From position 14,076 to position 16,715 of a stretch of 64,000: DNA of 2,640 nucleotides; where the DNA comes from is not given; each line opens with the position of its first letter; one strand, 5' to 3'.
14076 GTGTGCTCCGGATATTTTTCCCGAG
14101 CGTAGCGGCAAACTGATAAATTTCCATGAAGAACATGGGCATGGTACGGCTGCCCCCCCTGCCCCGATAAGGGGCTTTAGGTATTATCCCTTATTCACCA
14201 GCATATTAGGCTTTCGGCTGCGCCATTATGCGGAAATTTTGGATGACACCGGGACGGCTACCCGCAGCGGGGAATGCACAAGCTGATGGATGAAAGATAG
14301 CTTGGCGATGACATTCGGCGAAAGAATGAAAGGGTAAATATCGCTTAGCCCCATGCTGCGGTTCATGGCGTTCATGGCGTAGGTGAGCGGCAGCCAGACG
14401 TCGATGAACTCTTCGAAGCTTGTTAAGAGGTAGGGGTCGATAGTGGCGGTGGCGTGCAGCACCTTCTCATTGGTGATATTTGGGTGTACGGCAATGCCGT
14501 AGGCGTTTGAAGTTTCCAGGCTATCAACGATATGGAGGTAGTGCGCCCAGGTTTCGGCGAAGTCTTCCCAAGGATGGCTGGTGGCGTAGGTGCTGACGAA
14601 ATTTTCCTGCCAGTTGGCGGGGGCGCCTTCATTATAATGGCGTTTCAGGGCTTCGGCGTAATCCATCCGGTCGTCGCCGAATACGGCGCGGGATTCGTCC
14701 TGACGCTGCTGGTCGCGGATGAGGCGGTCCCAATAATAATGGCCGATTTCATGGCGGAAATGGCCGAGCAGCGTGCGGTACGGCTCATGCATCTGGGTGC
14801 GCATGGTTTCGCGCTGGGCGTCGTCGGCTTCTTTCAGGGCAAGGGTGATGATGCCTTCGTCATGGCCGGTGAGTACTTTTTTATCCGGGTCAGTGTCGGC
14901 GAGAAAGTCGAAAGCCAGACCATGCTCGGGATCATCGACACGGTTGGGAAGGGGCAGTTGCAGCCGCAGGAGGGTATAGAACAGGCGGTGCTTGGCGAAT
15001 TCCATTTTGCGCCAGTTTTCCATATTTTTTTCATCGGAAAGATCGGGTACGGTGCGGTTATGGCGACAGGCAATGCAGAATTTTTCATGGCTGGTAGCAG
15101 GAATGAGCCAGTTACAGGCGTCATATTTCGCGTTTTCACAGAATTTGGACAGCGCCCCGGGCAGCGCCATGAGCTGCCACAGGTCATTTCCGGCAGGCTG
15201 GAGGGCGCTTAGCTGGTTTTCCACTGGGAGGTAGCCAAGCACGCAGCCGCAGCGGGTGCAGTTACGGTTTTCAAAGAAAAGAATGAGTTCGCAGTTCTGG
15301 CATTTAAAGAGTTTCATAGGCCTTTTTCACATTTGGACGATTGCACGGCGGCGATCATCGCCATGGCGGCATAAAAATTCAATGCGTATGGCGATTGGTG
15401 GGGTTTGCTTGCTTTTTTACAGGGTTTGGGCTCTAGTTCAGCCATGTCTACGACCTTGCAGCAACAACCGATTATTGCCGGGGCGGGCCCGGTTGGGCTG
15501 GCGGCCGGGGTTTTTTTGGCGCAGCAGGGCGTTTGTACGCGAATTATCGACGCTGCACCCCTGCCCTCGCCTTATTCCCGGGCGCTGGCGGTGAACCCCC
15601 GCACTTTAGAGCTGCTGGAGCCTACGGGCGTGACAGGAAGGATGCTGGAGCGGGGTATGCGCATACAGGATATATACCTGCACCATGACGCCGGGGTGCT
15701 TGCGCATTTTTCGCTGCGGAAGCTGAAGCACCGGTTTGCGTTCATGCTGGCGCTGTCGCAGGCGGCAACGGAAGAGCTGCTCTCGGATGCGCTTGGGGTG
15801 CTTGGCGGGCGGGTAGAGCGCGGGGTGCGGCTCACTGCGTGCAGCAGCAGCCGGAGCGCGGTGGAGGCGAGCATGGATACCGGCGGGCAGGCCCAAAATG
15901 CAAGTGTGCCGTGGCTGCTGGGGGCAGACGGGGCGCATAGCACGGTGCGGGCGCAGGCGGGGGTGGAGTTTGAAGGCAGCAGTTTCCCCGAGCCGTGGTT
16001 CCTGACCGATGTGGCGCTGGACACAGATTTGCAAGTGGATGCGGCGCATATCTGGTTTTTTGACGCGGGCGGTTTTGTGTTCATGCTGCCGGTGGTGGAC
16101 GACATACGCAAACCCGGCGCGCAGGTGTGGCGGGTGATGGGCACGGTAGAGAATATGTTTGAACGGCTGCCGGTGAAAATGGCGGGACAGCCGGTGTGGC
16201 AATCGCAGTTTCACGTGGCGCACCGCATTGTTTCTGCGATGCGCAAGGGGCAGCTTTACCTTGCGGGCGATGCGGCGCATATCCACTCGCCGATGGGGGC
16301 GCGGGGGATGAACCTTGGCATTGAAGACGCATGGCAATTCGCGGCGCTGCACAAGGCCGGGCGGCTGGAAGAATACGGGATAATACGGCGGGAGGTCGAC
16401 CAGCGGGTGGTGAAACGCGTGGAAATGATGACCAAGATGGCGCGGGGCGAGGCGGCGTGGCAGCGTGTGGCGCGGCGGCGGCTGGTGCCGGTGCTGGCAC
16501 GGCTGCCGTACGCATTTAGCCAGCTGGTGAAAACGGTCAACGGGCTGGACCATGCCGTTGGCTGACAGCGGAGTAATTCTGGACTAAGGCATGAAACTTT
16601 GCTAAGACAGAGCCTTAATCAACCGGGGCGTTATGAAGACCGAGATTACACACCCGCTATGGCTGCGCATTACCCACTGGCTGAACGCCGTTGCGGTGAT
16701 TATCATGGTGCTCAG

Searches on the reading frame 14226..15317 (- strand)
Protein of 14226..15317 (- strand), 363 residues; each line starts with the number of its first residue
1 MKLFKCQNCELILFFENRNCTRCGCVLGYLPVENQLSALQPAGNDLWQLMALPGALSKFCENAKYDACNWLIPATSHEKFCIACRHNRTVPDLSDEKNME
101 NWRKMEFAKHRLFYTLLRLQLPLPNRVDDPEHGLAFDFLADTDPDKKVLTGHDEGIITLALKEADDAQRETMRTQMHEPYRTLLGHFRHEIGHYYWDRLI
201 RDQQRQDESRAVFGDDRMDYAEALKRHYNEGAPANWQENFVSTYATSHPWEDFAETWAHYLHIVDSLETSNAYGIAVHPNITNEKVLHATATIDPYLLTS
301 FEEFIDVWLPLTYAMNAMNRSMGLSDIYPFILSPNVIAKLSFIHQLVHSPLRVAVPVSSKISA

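Call 14: search_protein_families(library=ncbifam, proteins=[window:14226-15317:-], max_evalue=0.00001)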
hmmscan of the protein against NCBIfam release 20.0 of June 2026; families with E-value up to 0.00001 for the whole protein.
window:14226-15317:- (363 aa): 0 families

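Call 90: search_protein_families(library=pfam, proteins=[window:14226-15317:-], max_evalue=0.05)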
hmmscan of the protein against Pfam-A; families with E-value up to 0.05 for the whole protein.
window:14226-15317:- (363 aa): 3 families
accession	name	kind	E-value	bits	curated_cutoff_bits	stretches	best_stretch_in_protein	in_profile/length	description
PF15887.11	Peptidase_Mx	-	1.9e-112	374.9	27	1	98-346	1-236/236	Putative zinc-binding metallo-peptidase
PF10005.14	Zn_ribbon_DZR_6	-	3.1e-29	101.9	23.4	1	3-94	1-92/93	zinc-ribbon domain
PF15890.11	Peptidase_Mx1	-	0.00033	20.5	25.6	1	224-262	159-194/240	Putative zinc-binding metallo-peptidase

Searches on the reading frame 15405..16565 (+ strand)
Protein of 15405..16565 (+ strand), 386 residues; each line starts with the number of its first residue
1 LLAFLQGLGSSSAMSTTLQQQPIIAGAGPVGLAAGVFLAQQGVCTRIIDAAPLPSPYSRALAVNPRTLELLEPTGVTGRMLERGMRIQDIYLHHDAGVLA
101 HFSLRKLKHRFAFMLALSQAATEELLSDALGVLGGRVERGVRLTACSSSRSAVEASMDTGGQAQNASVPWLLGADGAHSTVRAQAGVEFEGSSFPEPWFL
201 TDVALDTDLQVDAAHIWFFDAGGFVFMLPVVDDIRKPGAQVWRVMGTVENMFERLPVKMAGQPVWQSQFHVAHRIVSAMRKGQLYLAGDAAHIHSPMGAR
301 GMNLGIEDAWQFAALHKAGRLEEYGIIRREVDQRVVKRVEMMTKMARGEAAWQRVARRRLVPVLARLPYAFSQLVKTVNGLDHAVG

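Call 14: search_protein_families(library=ncbifam, proteins=[window:15405-16565:+], max_evalue=0.00001)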
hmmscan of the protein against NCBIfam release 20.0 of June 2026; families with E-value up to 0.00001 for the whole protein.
window:15405-16565:+ (386 aa): 47 families (the best 25 are shown)
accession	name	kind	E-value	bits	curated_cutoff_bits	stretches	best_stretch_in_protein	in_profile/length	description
NF004832.0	PRK06184.1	subfamily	4.9e-51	174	476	1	21-311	8-313/506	hypothetical protein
NF006092.0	PRK08244.1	equivalog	6.2e-49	167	644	1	20-382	3-378/494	monooxygenase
NF006002.0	PRK08132.1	subfamily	8.6e-41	139.9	416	1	15-309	21-328/552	FAD-dependent oxidoreductase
NF033145.1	rif_monoox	equivalog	6.6e-39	134.1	800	1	23-366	4-359/472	rifampin monooxygenase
NF005303.0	PRK06834.1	subfamily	1.6e-33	116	625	2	20-208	4-185/488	hypothetical protein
NF004829.0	PRK06183.1-3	subfamily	6e-29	101.2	390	1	20-210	9-206/520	bifunctional 3-(3-hydroxy-phenyl)propionate/3-hydroxycinnamic acid hydroxylase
NF004831.0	PRK06183.1-5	equivalog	2.1e-27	95.8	546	2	19-210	8-202/568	bifunctional 3-(3-hydroxy-phenyl)propionate/3-hydroxycinnamic acid hydroxylase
NF004780.0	PRK06126.1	subfamily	2.1e-26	92.4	445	2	118-349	125-379/552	hypothetical protein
NF000343.1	rif_mono_Iri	exception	2.8e-25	89.3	950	2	262-355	251-352/479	rifampin monooxygenase Iri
TIGR01988.1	Ubi-OHases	subfamily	3.4e-24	85.4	224.65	1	23-325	3-332/387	ubiquinone biosynthesis hydroxylase, UbiH/UbiF/VisC/COQ6 family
NF046068.1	AkvoneHdxseDnrF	equivalog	5.5e-24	84.9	650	2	23-192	2-183/439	aklavinone 12-hydroxylase DnrF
NF005531.0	PRK07190.1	equivalog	5.6e-24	84.7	530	1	21-312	7-305/487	FAD-binding protein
NF046069.1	AkvoneHdxseRdmE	equivalog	6.8e-23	81.2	700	2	23-192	2-184/521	aklavinone 12-hydroxylase RdmE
NF006091.0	PRK08243.1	subfamily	6.2e-22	77.9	351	2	274-314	271-311/393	4-hydroxybenzoate 3-monooxygenase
NF004828.0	PRK06183.1-2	equivalog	1.2e-20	73.4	853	1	13-206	6-199/568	bifunctional 3-(3-hydroxy-phenyl)propionate/3-hydroxycinnamic acid hydroxylase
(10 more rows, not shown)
